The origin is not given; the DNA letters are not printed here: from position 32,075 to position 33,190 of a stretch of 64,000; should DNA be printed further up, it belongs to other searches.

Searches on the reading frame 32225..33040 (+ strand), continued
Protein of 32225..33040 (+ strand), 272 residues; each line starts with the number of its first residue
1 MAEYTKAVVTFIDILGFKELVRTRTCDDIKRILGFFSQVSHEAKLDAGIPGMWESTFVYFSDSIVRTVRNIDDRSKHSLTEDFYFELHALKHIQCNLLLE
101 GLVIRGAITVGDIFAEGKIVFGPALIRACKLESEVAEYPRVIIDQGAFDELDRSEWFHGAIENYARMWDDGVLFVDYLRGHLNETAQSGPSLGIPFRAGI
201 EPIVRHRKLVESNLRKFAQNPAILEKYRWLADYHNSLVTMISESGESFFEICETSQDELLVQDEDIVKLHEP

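Call 21: fold_search(model_id=the predicted structure, library=pdb)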
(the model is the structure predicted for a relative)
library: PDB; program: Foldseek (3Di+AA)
matches with E <= 10: 738; with E <= 0.001: 67
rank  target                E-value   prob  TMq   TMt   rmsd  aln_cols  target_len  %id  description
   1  1wc4_B                4.5e-06  1.00  0.42  0.56   5.8       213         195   14  Soluble adenylyl cyclase CyaC from S. platensis in complex with alpha, beta-methylene-ATP and Europium (released 2004-12-20)
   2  1wc4_A                5.1e-06  1.00  0.43  0.57   5.6       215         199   13  Soluble adenylyl cyclase CyaC from S. platensis in complex with alpha, beta-methylene-ATP and Europium (released 2004-12-20)
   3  4ni2_B                1.3e-05  1.00  0.39  0.51   6.3       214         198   12  Crystal structure of the heterodimeric catalytic domain of wild-type human soluble guanylate cyclase (released 2014-04-16)
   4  2w01_C                1.4e-05  1.00  0.39  0.50   6.1       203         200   12  Crystal structure of the guanylyl cyclase Cya2 (released 2008-09-30)
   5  1wc0_B                1.5e-05  1.00  0.43  0.57   5.5       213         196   13  Soluble adenylyl cyclase CyaC from S. platensis in complex with alpha, beta-methylene-ATP (released 2004-12-20)
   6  1wc1_B                2.2e-05  1.00  0.39  0.51   5.9       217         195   13  Soluble adenylyl cyclase CyaC from S. platensis in complex with Rp- ATPalphaS (released 2004-12-20)
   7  1wc0_A                2.5e-05  1.00  0.44  0.59   5.7       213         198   13  Soluble adenylyl cyclase CyaC from S. platensis in complex with alpha, beta-methylene-ATP (released 2004-12-20)
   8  2w01_B                2.7e-05  1.00  0.37  0.48   6.6       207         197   13  Crystal structure of the guanylyl cyclase Cya2 (released 2008-09-30)
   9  5d15_A                3.1e-05  1.00  0.42  0.66   4.3       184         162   16  Crystal structure of an adenylyl cyclase Ma1120 from Mycobacterium avium in complex with ATP and calcium ion (released 2016-08-10)
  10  4wp9_B                3.2e-05  1.00  0.39  0.61   4.9       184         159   15  Crystal structure of Adenylyl cyclase MA1120 from Mycobacterium Avium bound to 2'5'-DD-3'-ATP, Calcium and Magnesium i (released 2015-09-02)
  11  3et6_A                3.2e-05  1.00  0.42  0.59   5.9       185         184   16  The crystal structure of the catalytic domain of a eukaryotic guanylate cyclase (released 2008-10-14)
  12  4wp9_A                3.4e-05  1.00  0.39  0.59   5.1       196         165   15  Crystal structure of Adenylyl cyclase MA1120 from Mycobacterium Avium bound to 2'5'-DD-3'-ATP, Calcium and Magnesium i (released 2015-09-02)
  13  9bcv_B                3.6e-05  1.00  0.36  0.45   6.2       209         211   13  Cyclase domain of GC-A bound to ANP (released 2024-11-27)
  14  1ybt_B                3.8e-05  1.00  0.43  0.63   4.0       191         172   16  MYCOBACTERIUM TUBERCULOSIS ADENYLYL CYCLASE, RV1900C CHD (released 2005-02-15)
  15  8hbe_B                4.0e-05  1.00  0.33  0.18   5.7       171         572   10  Structure of human soluble guanylate cyclase in the inactive state at 3.1 angstrom (released 2023-04-19)
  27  6yii                  8.6e-05  1.00  0.41  0.26   5.6       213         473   17  Crystal structure of a Class III adenylyl cyclase-like ATP-binding protein from Pseudomonas aeruginosa (released 2020-06-17)
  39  8jsz_A                1.9e-04  1.00  0.36  0.38   4.5       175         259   13  Crystal structure of a uridylate cyclase from Anabaena sp. (released 2024-07-03)
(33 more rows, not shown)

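Call 27: search_protein_families(library=pfam, alignment_id=A3, max_evalue=0.001)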
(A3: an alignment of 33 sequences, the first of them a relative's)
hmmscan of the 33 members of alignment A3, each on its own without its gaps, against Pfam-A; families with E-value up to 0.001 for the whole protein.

A. member 1, L074:3839-4369:+ (177 aa): 0 families

B. families by the number of members that match (of 33 scanned): 27 families (the first 25 are shown)
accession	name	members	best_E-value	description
PF08843.17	AbiEii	3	4.2e-44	Nucleotidyl transferase AbiEii toxin, Type IV TA system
PF22522.2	DUF6998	2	4.8e-40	Family of unknown function (DUF6998)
PF02223.23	Thymidylate_kin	2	4.8e-12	Thymidylate kinase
PF02810.21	SEC-C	2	1.8e-09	SEC-C motif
PF08378.17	NERD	2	0.00019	Nuclease-related domain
PF02540.23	NAD_synthase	1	3.6e-74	NAD synthase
PF18731.6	HEPN_Swt1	1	3.8e-39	Swt1-like HEPN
PF04465.17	DUF499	1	3.4e-36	Protein of unknown function (DUF499)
PF01614.24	IclR_C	1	1e-32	Bacterial transcriptional regulator IclR C-terminal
PF03235.19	GmrSD_N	1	3.4e-31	GmrSD restriction endonuclease, N-terminal domain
PF00795.27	CN_hydrolase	1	1.4e-28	Carbon-nitrogen hydrolase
PF00912.28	Transgly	1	2e-25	Transglycosylase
PF13020.12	NOV_C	1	3.5e-21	Protein NO VEIN, C-terminal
PF07510.16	GmrSD_C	1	6.6e-17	GmrSD restriction endonucleases, C-terminal domain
PF04286.17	DUF445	1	2e-16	Protein of unknown function (DUF445)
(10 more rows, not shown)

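Call 28: search_protein_families(library=pfam, alignment_id=A4, max_evalue=0.001)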
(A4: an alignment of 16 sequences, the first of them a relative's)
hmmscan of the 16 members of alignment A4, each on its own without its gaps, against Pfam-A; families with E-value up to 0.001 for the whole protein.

A. member 1, L080:2056-2976:+ (307 aa): 1 family
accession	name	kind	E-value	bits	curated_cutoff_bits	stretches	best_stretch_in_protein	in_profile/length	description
PF05014.21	Nuc_deoxyrib_tr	-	9.3e-05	23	28.8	1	35-109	26-101/117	Nucleoside 2-deoxyribosyltransferase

B. families by the number of members that match (of 16 scanned): 14 families
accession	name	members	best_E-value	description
PF19676.4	DUF6178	1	4.5e-135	Family of unknown function (DUF6178)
PF18722.6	MazG_C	1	1.3e-79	MazG C-terminal domain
PF00580.27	UvrD-helicase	1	3e-39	UvrD/REP helicase N-terminal domain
PF19315.5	MC_hydratase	1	4.3e-28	Mesaconyl-CoA hydratase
PF01575.25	MaoC_dehydratas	1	7.7e-24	MaoC like domain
PF13361.12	UvrD_C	1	2.5e-21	UvrD-like helicase C-terminal domain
PF13245.12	AAA_19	1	1.6e-17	AAA domain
PF00579.31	tRNA-synt_1b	1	2.7e-11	tRNA synthetases class I (W and Y)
PF13452.11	FAS1_DH_region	1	3.7e-07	FAS1-like, dehydratase domain region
PF23783.1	Zn_ribbon_TiaS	1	5.7e-05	TiaS C-terminal zinc ribbon domain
PF05014.21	Nuc_deoxyrib_tr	1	9.3e-05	Nucleoside 2-deoxyribosyltransferase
PF01443.25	Viral_helicase1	1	0.00019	Viral superfamily 1 RNA helicase core domain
PF03819.22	MazG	1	0.00031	MazG nucleotide pyrophosphohydrolase domain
PF13538.12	UvrD_C_2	1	0.00057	UvrD-like helicase C-terminal domain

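Call 39: search_protein_families(library=phrogs, proteins=[window:32225-33040:+], max_evalue=0.1)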
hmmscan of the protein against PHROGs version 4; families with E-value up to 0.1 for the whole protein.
window:32225-33040:+ (272 aa): 2 families
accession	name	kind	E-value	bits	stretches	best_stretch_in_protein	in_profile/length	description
phrog_23933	-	unknown function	2.5e-28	100.1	1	3-238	2-221/240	-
phrog_21097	-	unknown function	2.9e-08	34.4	1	4-153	48-207/314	-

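Call 41: search_dna_similar(query=window:32225-33040:+, collection=phages, mode=protein, max_evalue=0.001, max_rows=25)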
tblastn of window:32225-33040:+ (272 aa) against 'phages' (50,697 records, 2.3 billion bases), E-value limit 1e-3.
Records with a match: 6; places in all: 6; records where one place covers at least 80% of the query: 0.
Best place of each record, by identity: <60% 6.
By first word of the organism name: Burkholderia 6.
By host as written in the record: Burkholderia sp. 1; Burkholderia pseudomallei 9 1; Burkholderia pseudomallei environmental isolate E0237 1; Burkholderia pseudomallei BP82 1; - 1; Burkholderia pseudomallei 1.
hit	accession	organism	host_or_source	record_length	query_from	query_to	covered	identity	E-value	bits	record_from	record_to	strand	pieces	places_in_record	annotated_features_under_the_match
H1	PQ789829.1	Burkholderia phage vB_SBP30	Burkholderia sp.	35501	4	153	55%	33.3%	1e-7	58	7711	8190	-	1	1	hypothetical protein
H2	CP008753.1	Burkholderia phage BEK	Burkholderia pseudomallei 9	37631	4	153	55%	33.3%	1e-7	58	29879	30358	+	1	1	hypothetical protein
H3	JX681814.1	Burkholderia phage phiX216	Burkholderia pseudomallei environmental ...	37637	4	153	55%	33.3%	1e-7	58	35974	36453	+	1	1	hypothetical protein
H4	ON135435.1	Burkholderia phage PhiBP82.3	Burkholderia pseudomallei BP82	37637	4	153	55%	33.3%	1e-7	58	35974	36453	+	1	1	hypothetical protein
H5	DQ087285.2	Burkholderia phage phiE52237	-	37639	4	153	55%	33.3%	1e-7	58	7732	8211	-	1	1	conserved hypothetical protein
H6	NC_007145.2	Burkholderia phage phiE52237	Burkholderia pseudomallei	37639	4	153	55%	33.3%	1e-7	58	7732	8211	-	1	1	hypothetical protein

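Call 42: search_dna_similar(query=window:32225-33040:+, collection=plasmids, mode=protein, max_evalue=0.001, max_rows=25)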
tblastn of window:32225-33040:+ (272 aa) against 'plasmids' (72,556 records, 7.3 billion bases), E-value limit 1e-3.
Records with a match: 87; places in all: 89; records where one place covers at least 80% of the query: 60.
Best place of each record, by identity: <60% 87.
By first word of the organism name: Bacillus 32; Acinetobacter 14; Rhizobium 9; Sinorhizobium 9; Agrobacterium 6; Planococcus 2; Mesorhizobium 1; Pseudorhizobium 1; Ruegeria 1; Sulfitobacter 1; and 11 more.
By predicted mobility (MOB-suite, as given by PLSDB): non-mobilizable 41; conjugative 28; mobilizable 18.
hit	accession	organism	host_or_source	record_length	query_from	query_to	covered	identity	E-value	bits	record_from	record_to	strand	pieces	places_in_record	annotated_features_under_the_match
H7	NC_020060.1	Rhizobium tropici CIAT 899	Phaseolus vulgaris root nodule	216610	2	269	99%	29.7%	3e-22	103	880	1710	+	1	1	hypothetical protein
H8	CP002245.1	Sinorhizobium fredii GR64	Phaseolus vulgaris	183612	2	269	99%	29.7%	6e-22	102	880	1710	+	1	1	hypothetical conserved protein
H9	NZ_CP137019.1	Sinorhizobium fredii GR64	Phaseolus vulgaris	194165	2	269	99%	29.7%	6e-22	102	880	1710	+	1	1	hypothetical protein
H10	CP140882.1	Sinorhizobium meliloti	Medicago lupulina,whole organism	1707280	4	238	86%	33.5%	3e-25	111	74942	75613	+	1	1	hypothetical protein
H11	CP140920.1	Sinorhizobium meliloti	Medicago lupulina,whole organism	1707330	4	238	86%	33.5%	3e-25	111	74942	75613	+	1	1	hypothetical protein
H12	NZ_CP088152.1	Mesorhizobium mediterraneum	Cicer arietinum L.,cell culture,radical ...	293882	7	241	86%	32.9%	3e-19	94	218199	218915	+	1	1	hypothetical protein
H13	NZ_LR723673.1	Pseudorhizobium flavum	Paddy soil under the long-term ...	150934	2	246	90%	31.3%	4e-22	102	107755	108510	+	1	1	hypothetical protein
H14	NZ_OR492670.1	Acinetobacter gerneri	-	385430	4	244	89%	31.5%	1e-14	104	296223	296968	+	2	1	hypothetical protein (x2)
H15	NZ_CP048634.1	Rhizobium oryzihabitans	cell,root,the root of rice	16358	2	241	88%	31.1%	4e-22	102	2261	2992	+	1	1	hypothetical protein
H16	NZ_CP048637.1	Rhizobium oryzihabitans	cell,root,the root of rice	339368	2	241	88%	31.1%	4e-22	102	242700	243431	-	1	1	hypothetical protein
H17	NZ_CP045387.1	Ruegeria sp. THAF33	pure culture,Surface of a polyethylene ...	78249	3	238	87%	31.6%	3e-23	105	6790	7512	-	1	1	hypothetical protein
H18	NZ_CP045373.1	Sulfitobacter sp. THAF37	pure culture,Surface of a polyethylene ...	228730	3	238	87%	31.6%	3e-23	105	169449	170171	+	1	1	hypothetical protein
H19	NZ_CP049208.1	Agrobacterium rubi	Raspberry,cell culture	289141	2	261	96%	28.3%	5e-20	97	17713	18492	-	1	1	hypothetical protein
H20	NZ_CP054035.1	Rhizobium indicum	Pisum sativum l. (pea),Pure culture,Pea ...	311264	11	259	92%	29.1%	1e-17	90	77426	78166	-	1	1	hypothetical protein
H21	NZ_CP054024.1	Rhizobium indicum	Pisum sativum l. (pea),Pure culture,Pea ...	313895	11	259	92%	29.1%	1e-17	90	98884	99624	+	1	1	hypothetical protein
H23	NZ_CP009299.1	Bacillus cereus D17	-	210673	7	235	84%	31.6%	3e-15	82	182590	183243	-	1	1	hypothetical protein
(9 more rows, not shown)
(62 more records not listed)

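Call 43: get_annotated_region(hit=H6, flank=5000)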
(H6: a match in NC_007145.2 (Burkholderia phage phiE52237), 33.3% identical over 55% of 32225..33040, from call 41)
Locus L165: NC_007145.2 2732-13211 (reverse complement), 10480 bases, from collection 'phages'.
description: Burkholderia prophage phi52237, complete genome.
organism: Burkholderia phage phiE52237 (NCBI taxid 2681592)
taxonomy: Viruses; Duplodnaviria; Heunggongvirae; Uroviricota; Caudoviricetes; Peduoviridae; Tigrvirus; Tigrvirus phi52237
host: Burkholderia pseudomallei; source: -; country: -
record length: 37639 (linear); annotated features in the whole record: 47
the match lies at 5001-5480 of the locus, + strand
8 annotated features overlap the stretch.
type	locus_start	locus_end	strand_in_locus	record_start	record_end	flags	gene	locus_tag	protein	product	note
CDS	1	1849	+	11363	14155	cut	-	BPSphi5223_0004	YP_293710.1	DNA primase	gp11; identified by match to protein family HMM PF01807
CDS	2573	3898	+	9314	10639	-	-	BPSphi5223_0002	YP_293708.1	integrase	gp10; identified by match to protein family HMM PF00589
CDS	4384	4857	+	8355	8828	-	-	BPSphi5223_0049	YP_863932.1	DUF4065 domain-containing protein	gp9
CDS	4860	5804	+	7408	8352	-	-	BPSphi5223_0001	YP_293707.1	hypothetical protein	gp8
CDS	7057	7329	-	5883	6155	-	-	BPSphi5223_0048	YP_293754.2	antitoxin from a toxin-antitoxin system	gp7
CDS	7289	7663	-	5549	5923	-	-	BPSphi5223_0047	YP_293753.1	ribonuclease toxin of AT system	gp6; identified by match to protein family HMM PF04365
CDS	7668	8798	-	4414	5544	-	Q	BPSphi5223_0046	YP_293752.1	portal protein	gpQ; Q protein; structural capsid protein; bacteriophage P2-like virions include a head and a tail; Q is a connector or ...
CDS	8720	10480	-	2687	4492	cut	P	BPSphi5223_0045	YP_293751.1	terminase large subunit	gpP; P protein; capsid packaging; P protein is probably the ATPase subunit of the terminase complex, which directs cos ...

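Call 44: get_annotated_region(hit=H23, flank=5000)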
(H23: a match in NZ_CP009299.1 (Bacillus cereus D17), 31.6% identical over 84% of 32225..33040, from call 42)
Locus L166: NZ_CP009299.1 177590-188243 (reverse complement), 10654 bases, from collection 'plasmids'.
description: Bacillus cereus D17 plasmid unnamed, complete sequence
organism: Bacillus cereus D17 (NCBI taxid 1454382)
taxonomy: Bacteria; Bacillota; Bacilli; Bacillales; Bacillaceae; Bacillus; Bacillus cereus; Bacillus cereus D17
host: -; source: -; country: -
typing (MOB-suite, as given by PLSDB): non-mobilizable; replicon rep_cluster_125; mating-pair formation MPF_T
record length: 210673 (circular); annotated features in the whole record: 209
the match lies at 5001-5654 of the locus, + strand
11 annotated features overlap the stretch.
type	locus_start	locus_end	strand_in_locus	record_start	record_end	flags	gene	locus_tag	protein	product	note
CDS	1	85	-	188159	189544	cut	-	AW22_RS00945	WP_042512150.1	FAD-dependent oxidoreductase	-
CDS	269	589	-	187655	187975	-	-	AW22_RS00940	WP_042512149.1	metalloregulator ArsR/SmtB family transcription factor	GO:0006355 - regulation of DNA-templated transcription [Evidence IEA]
CDS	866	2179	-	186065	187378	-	-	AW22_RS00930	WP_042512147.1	DUF3854 domain-containing protein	-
CDS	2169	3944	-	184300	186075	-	-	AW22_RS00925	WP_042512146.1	LPD1 domain-containing protein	-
CDS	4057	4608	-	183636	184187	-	-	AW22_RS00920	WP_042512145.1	hypothetical protein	-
CDS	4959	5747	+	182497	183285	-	-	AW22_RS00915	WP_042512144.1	hypothetical protein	-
CDS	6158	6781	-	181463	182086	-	-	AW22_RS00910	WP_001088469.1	hypothetical protein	-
CDS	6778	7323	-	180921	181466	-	-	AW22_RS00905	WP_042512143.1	hypothetical protein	-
CDS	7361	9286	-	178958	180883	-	-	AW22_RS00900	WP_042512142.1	WxL domain-containing protein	-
CDS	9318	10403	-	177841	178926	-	-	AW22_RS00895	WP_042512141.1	DUF916 and DUF3324 domain-containing protein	-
CDS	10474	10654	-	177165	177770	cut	-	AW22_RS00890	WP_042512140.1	WxL domain-containing protein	-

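Call 45: get_annotated_region(hit=H7, flank=5000)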
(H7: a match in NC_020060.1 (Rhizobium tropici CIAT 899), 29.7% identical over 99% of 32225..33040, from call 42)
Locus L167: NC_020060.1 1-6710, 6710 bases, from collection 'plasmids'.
description: Rhizobium tropici CIAT 899 plasmid pRtrCIAT899a, complete sequence
organism: Rhizobium tropici CIAT 899 (NCBI taxid 698761)
taxonomy: Bacteria; Pseudomonadota; Alphaproteobacteria; Hyphomicrobiales; Rhizobiaceae; Rhizobium; Rhizobium tropici; Rhizobium tropici CIAT 899
host: -; source: Phaseolus vulgaris root nodule; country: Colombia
typing (MOB-suite, as given by PLSDB): conjugative; replicon rep_cluster_287; relaxase MOBQ; mating-pair formation MPF_T
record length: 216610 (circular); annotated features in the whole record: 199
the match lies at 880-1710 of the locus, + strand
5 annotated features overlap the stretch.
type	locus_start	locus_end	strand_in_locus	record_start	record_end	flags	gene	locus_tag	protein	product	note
CDS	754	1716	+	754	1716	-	-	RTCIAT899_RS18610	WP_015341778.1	hypothetical protein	-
CDS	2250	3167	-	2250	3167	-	-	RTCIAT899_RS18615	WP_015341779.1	recombinase family protein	GO:0006310 - DNA recombination [Evidence IEA]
CDS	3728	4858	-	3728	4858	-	-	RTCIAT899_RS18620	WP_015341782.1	site-specific integrase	GO:0015074 - DNA integration [Evidence IEA]; GO:0006310 - DNA recombination [Evidence IEA]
CDS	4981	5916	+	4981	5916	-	-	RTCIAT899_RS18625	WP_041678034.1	DUF1403 family protein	-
CDS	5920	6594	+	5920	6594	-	scpB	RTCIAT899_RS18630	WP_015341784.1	SMC-Scp complex subunit ScpB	GO:0007059 - chromosome segregation [Evidence IEA]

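Call 60: search_protein_families(library=padloc, alignment_id=A7, max_evalue=0.00001)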
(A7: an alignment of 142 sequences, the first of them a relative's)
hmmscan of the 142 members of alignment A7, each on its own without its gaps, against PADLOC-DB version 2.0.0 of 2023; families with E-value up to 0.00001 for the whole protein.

A. member 1, L074:1708-3870:+ (721 aa): 0 families

B. families by the number of members that match (of 142 scanned): 429 families (the first 25 are shown)
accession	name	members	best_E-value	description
PDLC02292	AbiEii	6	1.5e-100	AbiEii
PDLC02304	AbiEii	6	9.5e-24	AbiEii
PDLC02317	AbiEii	6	5.3e-14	AbiEii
PDLC02323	AbiEii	6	1.1e-13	AbiEii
PDLC02294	AbiEii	6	2.1e-12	AbiEii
PDLC02307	AbiEii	6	1.7e-11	AbiEii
PDLC02303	AbiEii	6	7.2e-10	AbiEii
PDLC02305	AbiEii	5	2.3e-32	AbiEii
PDLC02291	AbiEii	5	7.6e-12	AbiEii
PDLC02324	AbiEii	5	2.6e-10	AbiEii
PDLC02318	AbiEii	5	6.1e-08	AbiEii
PDLC02293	AbiEii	5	1.7e-07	AbiEii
PDLC02290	AbiEii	4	1.2e-120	AbiEii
PDLC02328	AbiEii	4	4.1e-07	AbiEii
PDLC00659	HmaA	2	7.7e-150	SNF2 helicase / DEAD-box helicase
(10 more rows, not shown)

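Call 70: search_protein_representatives(alignment_id=A1)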
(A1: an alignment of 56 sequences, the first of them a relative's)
Query: 56 sequences, 267 profile positions. Proteins with E-value up to 0.001 (for the whole library): 17360; up to 1e-10: 11928; up to 1e-30: 5009. The best 150 are listed.
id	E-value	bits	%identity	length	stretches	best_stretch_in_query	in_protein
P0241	1.9e-92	325.7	-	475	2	4-240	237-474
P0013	7.7e-79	281.1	-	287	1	4-263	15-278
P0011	1.6e-76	273.5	-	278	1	6-265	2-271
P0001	2.3e-73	263.1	-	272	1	5-261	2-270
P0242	4.8e-72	258.8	-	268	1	5-257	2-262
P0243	8.7e-72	258.0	-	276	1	1-260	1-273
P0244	1.7e-71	257.0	-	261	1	5-254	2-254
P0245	2.1e-71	256.7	-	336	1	6-243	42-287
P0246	8.0e-71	254.8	-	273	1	1-257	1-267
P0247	9.1e-71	254.6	-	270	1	7-257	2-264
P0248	1.9e-70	253.6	-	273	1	6-257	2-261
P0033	4.3e-70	252.4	-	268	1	6-242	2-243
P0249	1.8e-69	250.4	-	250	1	7-240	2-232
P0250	2.5e-69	249.9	-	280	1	5-260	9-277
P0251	3.7e-69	249.4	-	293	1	3-257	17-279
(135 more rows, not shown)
